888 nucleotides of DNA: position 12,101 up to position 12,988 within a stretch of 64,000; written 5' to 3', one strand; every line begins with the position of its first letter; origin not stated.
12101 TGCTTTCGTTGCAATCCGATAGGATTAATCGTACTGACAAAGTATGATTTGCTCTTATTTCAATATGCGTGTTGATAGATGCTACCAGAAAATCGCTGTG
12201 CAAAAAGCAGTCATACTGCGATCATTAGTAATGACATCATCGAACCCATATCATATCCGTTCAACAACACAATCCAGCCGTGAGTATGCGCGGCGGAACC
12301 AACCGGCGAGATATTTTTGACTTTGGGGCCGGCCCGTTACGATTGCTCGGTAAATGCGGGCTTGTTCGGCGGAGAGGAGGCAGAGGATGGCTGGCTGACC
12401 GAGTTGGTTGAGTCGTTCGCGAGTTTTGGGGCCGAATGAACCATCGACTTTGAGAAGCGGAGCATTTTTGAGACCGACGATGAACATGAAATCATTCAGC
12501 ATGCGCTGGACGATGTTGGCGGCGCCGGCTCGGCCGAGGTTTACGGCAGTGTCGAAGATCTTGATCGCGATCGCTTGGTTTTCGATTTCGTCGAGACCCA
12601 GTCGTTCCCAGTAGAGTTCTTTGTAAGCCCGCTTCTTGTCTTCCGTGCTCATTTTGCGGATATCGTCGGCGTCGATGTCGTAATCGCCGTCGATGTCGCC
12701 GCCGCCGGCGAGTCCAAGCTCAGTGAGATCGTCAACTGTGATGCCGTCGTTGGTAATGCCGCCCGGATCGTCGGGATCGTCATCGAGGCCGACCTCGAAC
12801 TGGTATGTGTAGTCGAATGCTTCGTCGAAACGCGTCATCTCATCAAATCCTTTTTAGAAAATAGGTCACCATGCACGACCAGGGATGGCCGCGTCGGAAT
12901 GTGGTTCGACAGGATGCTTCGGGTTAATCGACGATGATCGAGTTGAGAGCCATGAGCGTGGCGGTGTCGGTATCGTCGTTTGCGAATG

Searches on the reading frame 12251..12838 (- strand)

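Call 41: search_protein_families(library=pfam, proteins=[window:12251-12838:-], max_evalue=0.001)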
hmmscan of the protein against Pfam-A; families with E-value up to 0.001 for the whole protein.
window:12251-12838:- (195 aa): 2 families
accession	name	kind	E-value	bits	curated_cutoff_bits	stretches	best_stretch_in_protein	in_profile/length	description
PF05838.17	Glyco_hydro_108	-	3.8e-17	63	21.2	1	9-102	2-85/85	Glycosyl hydrolase 108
PF09374.15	PG_binding_3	-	8.4e-09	35.9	24.6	1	106-184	2-75/76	Predicted Peptidoglycan domain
